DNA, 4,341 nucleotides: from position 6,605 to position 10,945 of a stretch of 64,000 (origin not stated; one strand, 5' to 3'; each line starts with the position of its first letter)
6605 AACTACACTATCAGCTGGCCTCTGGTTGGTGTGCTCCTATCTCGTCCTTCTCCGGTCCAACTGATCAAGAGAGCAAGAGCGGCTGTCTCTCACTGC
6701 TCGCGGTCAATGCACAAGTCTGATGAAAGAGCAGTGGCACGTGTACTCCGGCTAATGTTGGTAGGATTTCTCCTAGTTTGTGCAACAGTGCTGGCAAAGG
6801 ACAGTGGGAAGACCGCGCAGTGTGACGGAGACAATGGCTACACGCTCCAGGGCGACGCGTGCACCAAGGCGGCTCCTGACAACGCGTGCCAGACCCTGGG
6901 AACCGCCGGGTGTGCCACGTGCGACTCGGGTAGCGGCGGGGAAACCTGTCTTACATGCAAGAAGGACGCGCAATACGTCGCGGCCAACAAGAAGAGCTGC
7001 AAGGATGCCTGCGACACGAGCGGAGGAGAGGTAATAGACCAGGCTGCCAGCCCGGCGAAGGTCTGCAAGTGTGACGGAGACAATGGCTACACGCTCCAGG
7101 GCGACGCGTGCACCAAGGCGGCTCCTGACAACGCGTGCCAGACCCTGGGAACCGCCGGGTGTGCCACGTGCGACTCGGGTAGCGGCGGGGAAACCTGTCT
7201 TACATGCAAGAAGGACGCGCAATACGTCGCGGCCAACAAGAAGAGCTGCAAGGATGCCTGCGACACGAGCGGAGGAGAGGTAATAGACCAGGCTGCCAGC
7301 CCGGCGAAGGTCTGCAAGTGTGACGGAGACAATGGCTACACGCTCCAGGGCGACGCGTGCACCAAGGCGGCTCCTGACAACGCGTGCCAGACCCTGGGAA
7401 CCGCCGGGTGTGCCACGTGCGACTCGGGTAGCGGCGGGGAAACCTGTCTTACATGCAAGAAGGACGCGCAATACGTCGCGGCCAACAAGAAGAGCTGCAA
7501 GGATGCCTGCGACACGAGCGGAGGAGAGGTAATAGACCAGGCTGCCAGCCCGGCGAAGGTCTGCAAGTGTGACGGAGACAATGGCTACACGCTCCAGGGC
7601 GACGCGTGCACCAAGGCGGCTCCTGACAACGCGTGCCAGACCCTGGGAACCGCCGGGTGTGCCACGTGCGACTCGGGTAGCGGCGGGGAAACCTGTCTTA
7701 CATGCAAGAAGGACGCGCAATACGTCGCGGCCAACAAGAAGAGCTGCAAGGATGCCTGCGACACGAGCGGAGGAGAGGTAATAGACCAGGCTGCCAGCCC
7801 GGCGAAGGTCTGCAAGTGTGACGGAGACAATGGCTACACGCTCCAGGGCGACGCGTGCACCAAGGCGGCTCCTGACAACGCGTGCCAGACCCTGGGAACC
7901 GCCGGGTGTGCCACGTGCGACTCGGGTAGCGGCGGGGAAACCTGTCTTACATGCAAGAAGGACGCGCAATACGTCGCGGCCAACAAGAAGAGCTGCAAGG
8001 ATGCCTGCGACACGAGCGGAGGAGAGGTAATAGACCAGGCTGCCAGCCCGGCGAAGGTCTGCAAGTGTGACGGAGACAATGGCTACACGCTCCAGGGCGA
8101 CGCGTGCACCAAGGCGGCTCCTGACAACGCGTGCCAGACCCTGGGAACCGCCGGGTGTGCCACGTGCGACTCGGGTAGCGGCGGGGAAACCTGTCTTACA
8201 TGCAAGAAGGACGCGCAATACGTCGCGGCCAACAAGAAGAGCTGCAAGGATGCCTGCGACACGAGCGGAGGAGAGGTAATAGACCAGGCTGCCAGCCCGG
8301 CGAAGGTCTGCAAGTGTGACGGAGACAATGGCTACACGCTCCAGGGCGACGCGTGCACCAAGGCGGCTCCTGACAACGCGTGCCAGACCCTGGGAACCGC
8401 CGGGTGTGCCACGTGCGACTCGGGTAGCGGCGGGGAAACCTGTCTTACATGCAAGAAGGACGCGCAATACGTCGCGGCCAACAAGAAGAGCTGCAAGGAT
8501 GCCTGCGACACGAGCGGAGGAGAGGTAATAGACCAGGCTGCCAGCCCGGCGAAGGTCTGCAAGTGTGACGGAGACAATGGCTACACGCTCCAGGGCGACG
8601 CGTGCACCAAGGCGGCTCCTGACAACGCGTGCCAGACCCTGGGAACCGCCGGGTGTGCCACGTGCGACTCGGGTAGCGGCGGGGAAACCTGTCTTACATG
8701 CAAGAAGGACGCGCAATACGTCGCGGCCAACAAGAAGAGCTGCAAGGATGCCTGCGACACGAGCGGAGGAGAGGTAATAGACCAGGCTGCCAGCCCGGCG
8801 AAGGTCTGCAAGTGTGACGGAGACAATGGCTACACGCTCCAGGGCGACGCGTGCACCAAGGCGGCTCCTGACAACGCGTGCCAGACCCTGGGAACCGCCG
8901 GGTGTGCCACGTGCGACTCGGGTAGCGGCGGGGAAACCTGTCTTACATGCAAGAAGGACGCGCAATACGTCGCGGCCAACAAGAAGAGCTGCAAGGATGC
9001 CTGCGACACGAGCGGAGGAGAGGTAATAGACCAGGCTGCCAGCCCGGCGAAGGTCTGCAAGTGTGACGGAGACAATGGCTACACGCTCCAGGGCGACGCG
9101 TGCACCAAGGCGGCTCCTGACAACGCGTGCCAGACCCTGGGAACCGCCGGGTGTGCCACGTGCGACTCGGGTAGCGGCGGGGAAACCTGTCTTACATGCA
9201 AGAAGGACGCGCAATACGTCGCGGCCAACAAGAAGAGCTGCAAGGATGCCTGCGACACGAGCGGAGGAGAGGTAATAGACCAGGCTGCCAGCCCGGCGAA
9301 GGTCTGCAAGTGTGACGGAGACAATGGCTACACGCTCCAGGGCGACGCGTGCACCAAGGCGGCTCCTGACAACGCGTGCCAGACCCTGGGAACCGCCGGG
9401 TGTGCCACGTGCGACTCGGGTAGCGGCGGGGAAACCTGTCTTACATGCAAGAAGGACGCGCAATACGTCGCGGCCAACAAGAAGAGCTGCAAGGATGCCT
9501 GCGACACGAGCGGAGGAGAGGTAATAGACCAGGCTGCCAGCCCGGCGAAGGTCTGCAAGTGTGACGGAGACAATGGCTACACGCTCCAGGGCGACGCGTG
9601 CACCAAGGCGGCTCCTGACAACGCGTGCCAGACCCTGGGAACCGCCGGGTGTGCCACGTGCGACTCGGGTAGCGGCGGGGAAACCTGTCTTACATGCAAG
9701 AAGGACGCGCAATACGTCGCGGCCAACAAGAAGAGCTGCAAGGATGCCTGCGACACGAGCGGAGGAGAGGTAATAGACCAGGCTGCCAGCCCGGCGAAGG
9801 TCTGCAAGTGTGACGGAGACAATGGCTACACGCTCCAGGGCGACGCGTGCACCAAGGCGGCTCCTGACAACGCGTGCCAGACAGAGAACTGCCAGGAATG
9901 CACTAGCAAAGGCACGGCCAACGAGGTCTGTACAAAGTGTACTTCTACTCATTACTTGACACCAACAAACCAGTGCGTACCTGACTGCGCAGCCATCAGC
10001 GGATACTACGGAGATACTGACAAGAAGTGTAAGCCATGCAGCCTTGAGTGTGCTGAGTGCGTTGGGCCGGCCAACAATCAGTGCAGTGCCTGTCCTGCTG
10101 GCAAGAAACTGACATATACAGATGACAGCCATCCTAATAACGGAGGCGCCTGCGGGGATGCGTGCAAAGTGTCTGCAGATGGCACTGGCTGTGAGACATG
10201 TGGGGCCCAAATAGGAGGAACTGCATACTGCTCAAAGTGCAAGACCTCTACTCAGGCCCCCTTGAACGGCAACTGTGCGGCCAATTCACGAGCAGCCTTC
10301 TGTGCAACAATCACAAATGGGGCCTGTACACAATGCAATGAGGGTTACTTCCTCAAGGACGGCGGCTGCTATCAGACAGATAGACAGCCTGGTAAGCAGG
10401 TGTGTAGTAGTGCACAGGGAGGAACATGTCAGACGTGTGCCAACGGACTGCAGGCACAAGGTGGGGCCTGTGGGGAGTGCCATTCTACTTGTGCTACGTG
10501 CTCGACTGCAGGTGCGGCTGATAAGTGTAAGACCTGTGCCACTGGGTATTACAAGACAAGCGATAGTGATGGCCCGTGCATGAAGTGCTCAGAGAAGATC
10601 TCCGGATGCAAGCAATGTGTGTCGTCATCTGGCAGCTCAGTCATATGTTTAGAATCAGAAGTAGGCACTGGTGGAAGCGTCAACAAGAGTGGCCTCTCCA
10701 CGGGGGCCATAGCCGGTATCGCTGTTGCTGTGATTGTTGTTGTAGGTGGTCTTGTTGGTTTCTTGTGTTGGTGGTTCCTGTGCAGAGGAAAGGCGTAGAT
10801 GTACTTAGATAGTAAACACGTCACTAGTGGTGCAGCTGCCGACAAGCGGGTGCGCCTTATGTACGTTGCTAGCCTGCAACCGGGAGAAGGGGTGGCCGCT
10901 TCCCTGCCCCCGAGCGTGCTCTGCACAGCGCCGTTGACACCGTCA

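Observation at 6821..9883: VSP carrying 12.3 perfectly identical 249-bp (83-aa, 10-Cys) tandem repeats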

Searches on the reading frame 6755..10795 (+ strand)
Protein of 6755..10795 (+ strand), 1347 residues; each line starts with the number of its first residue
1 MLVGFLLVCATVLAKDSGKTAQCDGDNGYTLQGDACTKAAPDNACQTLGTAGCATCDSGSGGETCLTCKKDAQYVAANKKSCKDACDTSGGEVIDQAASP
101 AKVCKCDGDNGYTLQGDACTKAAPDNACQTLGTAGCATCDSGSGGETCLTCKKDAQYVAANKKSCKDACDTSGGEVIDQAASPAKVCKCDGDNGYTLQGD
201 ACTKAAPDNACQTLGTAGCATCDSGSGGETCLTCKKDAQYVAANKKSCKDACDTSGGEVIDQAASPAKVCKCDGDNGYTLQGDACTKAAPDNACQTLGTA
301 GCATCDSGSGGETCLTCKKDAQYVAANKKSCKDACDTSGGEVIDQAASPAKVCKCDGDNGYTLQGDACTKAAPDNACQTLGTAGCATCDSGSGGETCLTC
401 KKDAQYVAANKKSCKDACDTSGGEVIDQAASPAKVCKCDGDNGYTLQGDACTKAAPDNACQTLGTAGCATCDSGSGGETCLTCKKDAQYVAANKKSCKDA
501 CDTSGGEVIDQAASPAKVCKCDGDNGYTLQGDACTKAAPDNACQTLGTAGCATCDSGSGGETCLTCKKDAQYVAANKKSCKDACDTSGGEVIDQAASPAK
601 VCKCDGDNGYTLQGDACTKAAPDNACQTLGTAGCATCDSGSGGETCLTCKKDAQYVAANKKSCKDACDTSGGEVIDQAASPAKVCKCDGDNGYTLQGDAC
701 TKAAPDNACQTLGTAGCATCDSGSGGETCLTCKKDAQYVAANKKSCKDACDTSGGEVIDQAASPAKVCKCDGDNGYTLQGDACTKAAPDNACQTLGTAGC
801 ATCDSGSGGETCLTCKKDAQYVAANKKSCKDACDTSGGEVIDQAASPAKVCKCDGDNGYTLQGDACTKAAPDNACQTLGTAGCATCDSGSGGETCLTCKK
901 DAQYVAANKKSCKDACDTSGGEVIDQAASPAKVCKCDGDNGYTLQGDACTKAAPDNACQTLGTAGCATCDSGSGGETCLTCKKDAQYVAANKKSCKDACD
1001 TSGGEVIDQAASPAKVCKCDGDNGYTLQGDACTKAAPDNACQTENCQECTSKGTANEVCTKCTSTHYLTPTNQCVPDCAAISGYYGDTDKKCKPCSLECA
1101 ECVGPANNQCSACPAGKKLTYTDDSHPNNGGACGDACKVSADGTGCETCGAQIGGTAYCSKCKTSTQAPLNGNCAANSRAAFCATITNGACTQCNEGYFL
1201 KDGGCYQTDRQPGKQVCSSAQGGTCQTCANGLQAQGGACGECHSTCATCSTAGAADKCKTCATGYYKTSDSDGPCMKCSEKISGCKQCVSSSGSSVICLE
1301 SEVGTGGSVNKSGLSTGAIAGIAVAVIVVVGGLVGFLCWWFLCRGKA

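Call 6: search_protein_families(library=pfam, proteins=[window:6755-10795:+], max_evalue=0.01)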
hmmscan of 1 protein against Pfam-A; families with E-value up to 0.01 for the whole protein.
window:6755-10795:+ (1347 aa): 2 families
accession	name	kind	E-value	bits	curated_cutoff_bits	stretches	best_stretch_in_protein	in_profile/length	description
PF03302.18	VSP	-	2.5e-71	241.1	31.4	3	1221-1347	268-397/397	Giardia variant-specific surface protein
PF20826.3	PHD_5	-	0.0015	19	27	0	103-119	13-29/56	PhD finger domain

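Call 7: list_cluster_members(proteins=[window:6755-10795:+, window:6461-10795:+])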
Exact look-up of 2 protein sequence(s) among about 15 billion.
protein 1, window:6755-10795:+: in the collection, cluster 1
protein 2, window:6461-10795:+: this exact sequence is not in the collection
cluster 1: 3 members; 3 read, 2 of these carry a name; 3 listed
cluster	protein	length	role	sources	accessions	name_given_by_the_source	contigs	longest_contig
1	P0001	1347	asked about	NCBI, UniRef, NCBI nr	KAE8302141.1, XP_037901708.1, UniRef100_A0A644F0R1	VSP [Giardia duodenalis] | VSP n=1 Tax=Giardia intestinalis (strain ATCC 50803 / WB clone C6) TaxID=184922 ... | VSP [Giardia intestinalis]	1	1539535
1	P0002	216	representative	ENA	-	-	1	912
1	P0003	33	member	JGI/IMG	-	hypothetical protein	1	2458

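Call 43: find_encoding_contigs(protein=P0001, flank=10000, max_places=6)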
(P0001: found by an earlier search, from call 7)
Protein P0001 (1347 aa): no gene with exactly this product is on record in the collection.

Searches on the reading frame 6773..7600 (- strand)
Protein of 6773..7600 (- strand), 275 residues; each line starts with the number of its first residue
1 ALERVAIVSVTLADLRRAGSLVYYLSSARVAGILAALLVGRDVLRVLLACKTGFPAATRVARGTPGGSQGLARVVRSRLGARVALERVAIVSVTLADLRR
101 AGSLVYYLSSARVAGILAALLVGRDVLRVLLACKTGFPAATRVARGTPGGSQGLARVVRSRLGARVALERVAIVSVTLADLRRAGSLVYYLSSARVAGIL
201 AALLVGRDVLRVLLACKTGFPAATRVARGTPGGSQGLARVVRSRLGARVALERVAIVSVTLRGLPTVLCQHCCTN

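Call 58: search_protein_families(library=pfam, proteins=[window:6773-7600:-], max_evalue=0.1)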
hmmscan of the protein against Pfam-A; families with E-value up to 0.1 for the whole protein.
window:6773-7600:- (275 aa): 6 families
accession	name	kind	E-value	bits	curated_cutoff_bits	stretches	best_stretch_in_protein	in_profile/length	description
PF09758.14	FPL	-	0.00035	21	26.1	0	71-118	31-78/148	Uncharacterised conserved protein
PF07301.16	DUF1453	-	0.0033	17.9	24.6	0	90-132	69-111/145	CcdC protein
PF13580.11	SIS_2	-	0.0068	16.9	27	0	63-105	42-83/138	SIS domain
PF13338.12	AbiEi_4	-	0.0098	16.4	25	0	10-34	14-38/49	Transcriptional regulator, AbiEi antitoxin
PF00676.26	E1_dh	-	0.021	14.3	22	0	99-135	170-206/300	Dehydrogenase E1 component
PF13940.11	Ldr_toxin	-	0.098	13.2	27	0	30-40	19-29/35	Toxin Ldr, type I toxin-antitoxin system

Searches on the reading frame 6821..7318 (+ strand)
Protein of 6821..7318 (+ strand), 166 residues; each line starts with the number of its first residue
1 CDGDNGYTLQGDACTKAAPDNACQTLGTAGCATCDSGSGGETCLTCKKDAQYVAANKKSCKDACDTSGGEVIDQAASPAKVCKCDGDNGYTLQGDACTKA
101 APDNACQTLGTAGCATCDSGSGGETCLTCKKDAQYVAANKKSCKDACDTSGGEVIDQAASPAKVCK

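Call 18: find_homologous_proteins(query=window:6821-7318:+, max_evalue=0.00001)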
Query seq(166 aa) (166 aa): 7 proteins with E <= 0.00001 among 273 candidates.
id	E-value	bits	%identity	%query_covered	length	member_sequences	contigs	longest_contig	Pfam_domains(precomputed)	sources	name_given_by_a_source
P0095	5.1e-58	214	62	95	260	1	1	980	PF03302.19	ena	-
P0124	2.6e-24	104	68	55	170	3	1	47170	PF03302.19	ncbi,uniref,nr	ncbi:ATPase involved in DNA repair/chromosome segregation [Giardia duodenalis]|uniref:ATPase involve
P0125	3.2e-24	104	63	50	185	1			PF03302.19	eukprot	eukprot:XP_001706456.1 VSP [Giardia lamblia ATCC 50803]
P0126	1.1e-17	83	59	49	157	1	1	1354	PF03302.19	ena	-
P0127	1.8e-11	63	49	54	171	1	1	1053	PF03302.19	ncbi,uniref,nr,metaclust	ncbi:ATPase involved in DNA repair/chromosome segregation [Giardia duodenalis]|uniref:ATPase involve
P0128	1.2e-10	60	45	54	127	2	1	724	PF03302.19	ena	-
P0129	1.7e-10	60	47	49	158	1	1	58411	PF03302.19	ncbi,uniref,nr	ncbi:Permease [Giardia duodenalis]|uniref:Permease n=1 Tax=Giardia intestinalis TaxID=5741 RepID=V6T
